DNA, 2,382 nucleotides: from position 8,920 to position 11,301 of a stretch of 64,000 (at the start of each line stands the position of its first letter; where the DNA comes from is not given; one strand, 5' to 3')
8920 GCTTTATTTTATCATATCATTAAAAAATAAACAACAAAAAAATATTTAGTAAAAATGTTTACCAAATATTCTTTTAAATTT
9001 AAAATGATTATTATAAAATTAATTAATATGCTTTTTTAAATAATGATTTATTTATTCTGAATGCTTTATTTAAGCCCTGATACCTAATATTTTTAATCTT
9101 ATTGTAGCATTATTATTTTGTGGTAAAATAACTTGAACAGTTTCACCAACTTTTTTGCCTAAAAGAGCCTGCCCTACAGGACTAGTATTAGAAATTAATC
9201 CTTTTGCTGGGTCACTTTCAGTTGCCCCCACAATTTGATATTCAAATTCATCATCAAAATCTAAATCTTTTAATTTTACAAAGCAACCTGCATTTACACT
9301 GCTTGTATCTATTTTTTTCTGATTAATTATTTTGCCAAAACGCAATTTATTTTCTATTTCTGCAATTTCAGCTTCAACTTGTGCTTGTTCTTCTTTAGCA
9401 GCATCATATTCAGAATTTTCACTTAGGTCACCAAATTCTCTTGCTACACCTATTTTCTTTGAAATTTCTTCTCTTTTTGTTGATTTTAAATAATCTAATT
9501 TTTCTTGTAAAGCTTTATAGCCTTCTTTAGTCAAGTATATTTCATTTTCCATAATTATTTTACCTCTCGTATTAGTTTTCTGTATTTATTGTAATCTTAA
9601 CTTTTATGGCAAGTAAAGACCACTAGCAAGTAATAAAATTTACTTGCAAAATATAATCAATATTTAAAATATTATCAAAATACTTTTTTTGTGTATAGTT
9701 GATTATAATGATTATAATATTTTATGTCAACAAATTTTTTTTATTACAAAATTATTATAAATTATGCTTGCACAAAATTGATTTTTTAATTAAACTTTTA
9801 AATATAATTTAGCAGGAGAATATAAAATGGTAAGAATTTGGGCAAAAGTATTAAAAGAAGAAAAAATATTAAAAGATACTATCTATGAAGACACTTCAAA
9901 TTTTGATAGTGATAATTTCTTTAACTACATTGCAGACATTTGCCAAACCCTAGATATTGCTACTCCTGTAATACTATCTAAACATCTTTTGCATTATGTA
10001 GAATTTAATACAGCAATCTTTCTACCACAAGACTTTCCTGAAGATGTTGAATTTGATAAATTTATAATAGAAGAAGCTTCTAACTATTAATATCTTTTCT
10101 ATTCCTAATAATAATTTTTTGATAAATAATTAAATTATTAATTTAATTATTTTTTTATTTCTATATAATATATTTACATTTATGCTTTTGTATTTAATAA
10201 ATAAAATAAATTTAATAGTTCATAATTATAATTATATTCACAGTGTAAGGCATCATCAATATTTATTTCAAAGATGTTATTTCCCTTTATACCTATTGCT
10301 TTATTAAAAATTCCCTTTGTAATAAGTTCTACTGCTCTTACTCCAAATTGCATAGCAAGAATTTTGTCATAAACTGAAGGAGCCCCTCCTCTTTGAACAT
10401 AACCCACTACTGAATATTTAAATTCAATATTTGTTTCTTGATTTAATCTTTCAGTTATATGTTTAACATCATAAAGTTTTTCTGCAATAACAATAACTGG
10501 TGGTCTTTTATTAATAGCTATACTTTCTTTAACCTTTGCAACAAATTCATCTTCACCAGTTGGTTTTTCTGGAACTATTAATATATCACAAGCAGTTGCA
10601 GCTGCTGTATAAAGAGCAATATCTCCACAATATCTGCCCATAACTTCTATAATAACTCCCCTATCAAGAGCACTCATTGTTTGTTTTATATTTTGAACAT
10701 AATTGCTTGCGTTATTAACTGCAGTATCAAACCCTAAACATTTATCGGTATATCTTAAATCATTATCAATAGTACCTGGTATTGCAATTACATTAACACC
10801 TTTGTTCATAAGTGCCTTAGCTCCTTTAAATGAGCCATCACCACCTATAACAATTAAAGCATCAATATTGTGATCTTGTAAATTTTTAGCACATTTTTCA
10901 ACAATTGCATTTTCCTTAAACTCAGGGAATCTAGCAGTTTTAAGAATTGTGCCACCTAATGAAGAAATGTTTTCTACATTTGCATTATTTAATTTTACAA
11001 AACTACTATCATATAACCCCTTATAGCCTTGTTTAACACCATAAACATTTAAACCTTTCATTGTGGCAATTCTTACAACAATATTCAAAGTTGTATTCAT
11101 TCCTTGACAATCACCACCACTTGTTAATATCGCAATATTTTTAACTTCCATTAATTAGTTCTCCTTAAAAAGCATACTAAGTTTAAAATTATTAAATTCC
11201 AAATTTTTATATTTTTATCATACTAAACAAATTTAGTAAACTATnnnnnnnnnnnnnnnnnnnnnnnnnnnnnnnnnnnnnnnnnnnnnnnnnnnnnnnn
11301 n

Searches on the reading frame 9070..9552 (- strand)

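Call 13: search_protein_families(library=pfam, proteins=[window:9070-9552:-], max_evalue=0.001)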
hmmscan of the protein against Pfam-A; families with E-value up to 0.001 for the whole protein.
window:9070-9552:- (160 aa): 2 families
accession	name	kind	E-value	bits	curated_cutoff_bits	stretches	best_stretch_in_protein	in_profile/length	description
PF03449.20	GreA_GreB_N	-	2.7e-28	98.4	24.5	1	5-71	1-67/71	Transcription elongation factor, N-terminal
PF01272.25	GreA_GreB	-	1.8e-23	82.8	26.9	1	84-158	4-75/77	Transcription elongation factor, GreA/GreB, C-term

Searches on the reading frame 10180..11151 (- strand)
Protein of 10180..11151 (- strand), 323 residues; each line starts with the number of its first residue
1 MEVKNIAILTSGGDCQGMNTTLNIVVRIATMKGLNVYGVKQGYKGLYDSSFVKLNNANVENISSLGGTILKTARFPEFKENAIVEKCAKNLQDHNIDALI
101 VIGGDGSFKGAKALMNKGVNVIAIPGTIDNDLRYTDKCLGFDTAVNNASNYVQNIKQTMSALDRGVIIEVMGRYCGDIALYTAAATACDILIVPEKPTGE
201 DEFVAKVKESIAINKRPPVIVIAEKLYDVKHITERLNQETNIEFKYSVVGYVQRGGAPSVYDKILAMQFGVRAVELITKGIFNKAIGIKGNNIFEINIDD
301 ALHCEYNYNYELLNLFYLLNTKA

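Call 13: search_protein_families(library=pfam, proteins=[window:10180-11151:-], max_evalue=0.001)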
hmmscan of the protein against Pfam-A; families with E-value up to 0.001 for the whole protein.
window:10180-11151:- (323 aa): 2 families
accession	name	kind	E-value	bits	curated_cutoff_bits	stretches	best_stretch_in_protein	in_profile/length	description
PF00365.25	PFK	-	1.8e-95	320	30.9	1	5-277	1-277/277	Phosphofructokinase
PF01513.26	NAD_kinase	-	0.00017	22.4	25.5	1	83-125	60-103/130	ATP-NAD kinase N-terminal domain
